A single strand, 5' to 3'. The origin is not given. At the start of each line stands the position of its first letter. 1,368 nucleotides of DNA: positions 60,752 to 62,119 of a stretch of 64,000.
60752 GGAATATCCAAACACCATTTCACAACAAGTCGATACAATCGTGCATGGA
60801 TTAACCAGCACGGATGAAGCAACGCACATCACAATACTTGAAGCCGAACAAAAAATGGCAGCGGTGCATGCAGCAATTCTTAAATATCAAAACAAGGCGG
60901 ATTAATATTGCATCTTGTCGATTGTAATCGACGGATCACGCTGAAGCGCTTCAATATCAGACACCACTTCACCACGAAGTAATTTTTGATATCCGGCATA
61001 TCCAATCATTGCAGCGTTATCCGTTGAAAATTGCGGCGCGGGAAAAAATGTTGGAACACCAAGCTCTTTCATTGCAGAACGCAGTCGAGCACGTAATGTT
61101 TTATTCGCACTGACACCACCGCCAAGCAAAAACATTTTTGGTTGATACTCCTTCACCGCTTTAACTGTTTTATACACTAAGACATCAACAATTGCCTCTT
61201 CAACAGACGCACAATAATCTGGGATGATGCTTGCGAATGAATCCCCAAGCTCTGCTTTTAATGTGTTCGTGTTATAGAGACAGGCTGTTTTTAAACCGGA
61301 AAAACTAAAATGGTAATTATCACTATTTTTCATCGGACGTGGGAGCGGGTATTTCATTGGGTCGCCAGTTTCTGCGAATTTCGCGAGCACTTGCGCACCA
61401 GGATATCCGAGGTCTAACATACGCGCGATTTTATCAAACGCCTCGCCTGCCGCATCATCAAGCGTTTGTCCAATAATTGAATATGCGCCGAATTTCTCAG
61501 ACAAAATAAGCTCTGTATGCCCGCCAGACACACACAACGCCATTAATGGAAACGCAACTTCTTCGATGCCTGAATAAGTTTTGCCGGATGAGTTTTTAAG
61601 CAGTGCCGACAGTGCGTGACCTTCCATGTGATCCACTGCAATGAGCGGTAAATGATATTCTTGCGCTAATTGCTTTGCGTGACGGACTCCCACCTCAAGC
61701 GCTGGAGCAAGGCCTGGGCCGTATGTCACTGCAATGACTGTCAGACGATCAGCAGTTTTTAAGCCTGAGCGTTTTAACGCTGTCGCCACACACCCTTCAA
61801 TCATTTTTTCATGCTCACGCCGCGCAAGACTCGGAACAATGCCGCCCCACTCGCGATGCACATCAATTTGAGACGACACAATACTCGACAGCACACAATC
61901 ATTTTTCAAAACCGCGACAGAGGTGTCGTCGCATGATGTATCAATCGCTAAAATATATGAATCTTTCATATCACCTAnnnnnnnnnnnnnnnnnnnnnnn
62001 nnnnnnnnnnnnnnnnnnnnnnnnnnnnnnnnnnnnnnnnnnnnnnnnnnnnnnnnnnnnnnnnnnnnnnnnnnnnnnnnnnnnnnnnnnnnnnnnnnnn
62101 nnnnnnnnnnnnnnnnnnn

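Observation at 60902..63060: t6A module: TsaC-TsaE fusion adjacent to TsaD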

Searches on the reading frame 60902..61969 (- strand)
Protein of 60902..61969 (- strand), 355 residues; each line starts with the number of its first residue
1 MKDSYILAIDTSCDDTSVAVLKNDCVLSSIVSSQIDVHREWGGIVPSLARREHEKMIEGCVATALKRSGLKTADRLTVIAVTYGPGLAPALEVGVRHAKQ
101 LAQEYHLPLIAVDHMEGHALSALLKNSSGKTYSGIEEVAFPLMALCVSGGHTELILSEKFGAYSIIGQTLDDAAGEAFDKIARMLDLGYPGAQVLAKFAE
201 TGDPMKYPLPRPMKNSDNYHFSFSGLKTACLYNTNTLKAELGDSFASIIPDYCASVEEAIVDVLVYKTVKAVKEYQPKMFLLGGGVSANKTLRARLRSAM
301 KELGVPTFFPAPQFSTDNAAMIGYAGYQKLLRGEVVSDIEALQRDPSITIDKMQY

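Call 3: search_protein_families(library=pfam, proteins=[window:60902-61969:-], max_evalue=0.01)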
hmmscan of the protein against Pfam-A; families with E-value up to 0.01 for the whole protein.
window:60902-61969:- (355 aa): 2 families
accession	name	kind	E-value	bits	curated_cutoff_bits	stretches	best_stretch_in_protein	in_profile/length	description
PF00814.31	TsaD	-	5.7e-81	272.5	24.8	1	26-324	2-264/264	tRNA N6-adenosine threonylcarbamoyltransferase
PF22521.2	HypF_C_2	-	0.0012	19.1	27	1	250-311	167-228/241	Carbamoyltransferase, Kae1-like Domain, second subdomain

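Call 4: search_protein_families(library=ncbifam, proteins=[window:60902-61969:-], max_evalue=0.01)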
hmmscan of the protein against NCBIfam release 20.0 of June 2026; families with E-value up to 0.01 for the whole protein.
window:60902-61969:- (355 aa): 6 families
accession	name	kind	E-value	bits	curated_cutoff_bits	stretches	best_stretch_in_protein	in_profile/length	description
TIGR03723.1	T6A_TsaD_YgjD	equivalog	6.2e-110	367.2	296.1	1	6-330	1-313/314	tRNA (adenosine(37)-N6)-threonylcarbamoyltransferase complex transferase subunit TsaD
TIGR00329.1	gcp_kae1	subfamily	3.4e-96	322.1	207.8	1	7-323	1-305/305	tRNA (adenosine(37)-N6)-threonylcarbamoyltransferase complex transferase subunit TsaD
TIGR03722.2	arch_KAE1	equivalog_domain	4.4e-50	170.6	375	1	6-337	1-304/323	KEOPS complex N(6)-L-threonylcarbamoyladenine synthase Kae1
NF007174.0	PRK09605.1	equivalog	1.3e-47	162.5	447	1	6-346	3-314/535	bifunctional N(6)-L-threonylcarbamoyladenine synthase/serine/threonine protein kinase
TIGR03725.1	T6A_YeaZ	equivalog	3.5e-10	40.2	69.3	1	6-127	1-106/212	tRNA (adenosine(37)-N6)-threonylcarbamoyltransferase complex dimerization subunit type 1 TsaB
TIGR00143.1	hypF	equivalog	0.00067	17.9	466.1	1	260-324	672-736/741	carbamoyltransferase HypF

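Call 14: list_cluster_members(proteins=[P0001, window:60902-61969:-])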
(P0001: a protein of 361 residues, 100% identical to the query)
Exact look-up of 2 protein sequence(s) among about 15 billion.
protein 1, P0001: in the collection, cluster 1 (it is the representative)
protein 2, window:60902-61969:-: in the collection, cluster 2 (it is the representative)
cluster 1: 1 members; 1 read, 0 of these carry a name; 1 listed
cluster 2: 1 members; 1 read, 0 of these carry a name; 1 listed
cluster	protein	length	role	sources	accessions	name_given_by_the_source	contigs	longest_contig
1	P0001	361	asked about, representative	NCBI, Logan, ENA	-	-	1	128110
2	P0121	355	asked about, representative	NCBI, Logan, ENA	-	-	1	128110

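Call 37: search_solved_structures(query=window:60902-61969:-, max_evalue=1e-10, show_alignments=3)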
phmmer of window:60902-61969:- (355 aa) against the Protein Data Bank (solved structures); distinct sequences matched with E-value up to 1e-10: 22.
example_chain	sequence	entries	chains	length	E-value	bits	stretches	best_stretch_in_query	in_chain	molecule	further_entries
8iey_A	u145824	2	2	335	3.2e-72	246.8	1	7-340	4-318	tRNA N6-adenosine threonylcarbamoyltransferase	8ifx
6n9a_D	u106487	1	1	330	3.5e-72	246.7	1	6-348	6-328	tRNA N6-adenosine threonylcarbamoyltransferase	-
6nak_B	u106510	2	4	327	3.9e-72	246.5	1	6-348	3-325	tRNA N6-adenosine threonylcarbamoyltransferase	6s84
13fn_D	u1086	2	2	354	4.5e-72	246.3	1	6-348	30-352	tRNA N6-adenosine threonylcarbamoyltransferase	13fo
3zet_B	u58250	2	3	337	6.5e-72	245.8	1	6-339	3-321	PROBABLE TRNA THREONYLCARBAMOYLADENOSINE BIOSYNTHESIS PROTEIN GCP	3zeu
4ydu_A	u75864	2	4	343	5.5e-71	242.7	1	6-334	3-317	tRNA N6-adenosine threonylcarbamoyltransferase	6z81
4wq5_A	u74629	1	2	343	7.5e-71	242.3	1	6-334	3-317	tRNA N6-adenosine threonylcarbamoyltransferase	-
4wq4_A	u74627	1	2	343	2e-70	240.9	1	6-334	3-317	tRNA N6-adenosine threonylcarbamoyltransferase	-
3wuh_A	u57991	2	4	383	8.2e-38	133.7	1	5-340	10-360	tRNA N6-adenosine threonylcarbamoyltransferase, mitochondrial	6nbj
4k25_A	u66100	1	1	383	9.5e-38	133.5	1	5-340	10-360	Probable tRNA threonylcarbamoyladenosine biosynthesis protein QRI7, mitochondrial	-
2ivn_A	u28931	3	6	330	5.9e-35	124.3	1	8-330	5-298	O-SIALOGLYCOPROTEIN ENDOPEPTIDASE | UP1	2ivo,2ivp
8ide_A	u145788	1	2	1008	5.9e-32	114.4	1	6-328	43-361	N(6)-L-threonylcarbamoyladenine synthase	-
3eno_A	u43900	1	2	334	1.4e-25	93.5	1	30-352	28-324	Putative O-sialoglycoprotein endopeptidase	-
9x4g_A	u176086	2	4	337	1.8e-23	86.6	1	6-333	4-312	N(6)-L-threonylcarbamoyladenine synthase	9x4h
6gwj_K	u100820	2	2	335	1.8e-23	86.5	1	7-334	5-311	Probable tRNA N6-adenosine threonylcarbamoyltransferase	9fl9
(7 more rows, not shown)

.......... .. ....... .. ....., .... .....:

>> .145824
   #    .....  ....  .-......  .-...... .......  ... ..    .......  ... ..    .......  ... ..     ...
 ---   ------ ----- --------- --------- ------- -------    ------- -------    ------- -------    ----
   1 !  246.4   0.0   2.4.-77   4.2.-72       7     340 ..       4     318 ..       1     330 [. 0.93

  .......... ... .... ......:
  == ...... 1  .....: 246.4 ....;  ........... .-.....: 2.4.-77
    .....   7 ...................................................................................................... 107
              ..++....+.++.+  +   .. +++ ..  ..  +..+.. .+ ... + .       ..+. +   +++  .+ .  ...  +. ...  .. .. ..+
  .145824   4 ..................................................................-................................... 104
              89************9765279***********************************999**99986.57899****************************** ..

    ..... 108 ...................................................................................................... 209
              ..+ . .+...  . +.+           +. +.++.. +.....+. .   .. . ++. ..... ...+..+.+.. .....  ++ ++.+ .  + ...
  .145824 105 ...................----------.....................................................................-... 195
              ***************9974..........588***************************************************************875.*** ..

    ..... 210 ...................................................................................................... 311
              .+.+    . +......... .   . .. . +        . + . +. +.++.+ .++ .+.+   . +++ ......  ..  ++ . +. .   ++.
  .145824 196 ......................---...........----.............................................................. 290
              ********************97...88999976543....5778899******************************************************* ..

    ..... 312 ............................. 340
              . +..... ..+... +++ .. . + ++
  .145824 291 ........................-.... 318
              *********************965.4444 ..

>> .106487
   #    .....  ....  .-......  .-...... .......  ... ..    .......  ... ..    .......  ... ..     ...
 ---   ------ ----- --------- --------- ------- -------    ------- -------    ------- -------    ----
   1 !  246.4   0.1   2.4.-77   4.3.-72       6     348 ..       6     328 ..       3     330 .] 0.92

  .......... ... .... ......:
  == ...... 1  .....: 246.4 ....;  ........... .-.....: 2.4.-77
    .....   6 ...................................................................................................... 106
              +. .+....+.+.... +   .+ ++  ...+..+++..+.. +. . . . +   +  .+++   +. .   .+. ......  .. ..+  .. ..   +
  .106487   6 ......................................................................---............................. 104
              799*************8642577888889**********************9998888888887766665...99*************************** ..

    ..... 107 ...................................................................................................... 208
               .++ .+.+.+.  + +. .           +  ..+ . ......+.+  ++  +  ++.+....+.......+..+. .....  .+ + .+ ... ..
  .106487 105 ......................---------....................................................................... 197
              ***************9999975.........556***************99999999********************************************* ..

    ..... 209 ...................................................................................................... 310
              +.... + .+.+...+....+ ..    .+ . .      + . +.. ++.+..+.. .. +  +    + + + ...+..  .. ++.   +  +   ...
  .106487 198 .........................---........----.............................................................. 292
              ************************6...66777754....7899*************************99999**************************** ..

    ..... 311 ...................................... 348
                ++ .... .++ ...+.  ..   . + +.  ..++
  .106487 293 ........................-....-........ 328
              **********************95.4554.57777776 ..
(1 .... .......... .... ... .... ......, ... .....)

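Call 38: find_encoding_contigs(protein=window:60902-61969:-, flank=10000, max_places=3)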
Protein window:60902-61969:- (355 aa): no gene with exactly this product is on record in the collection.
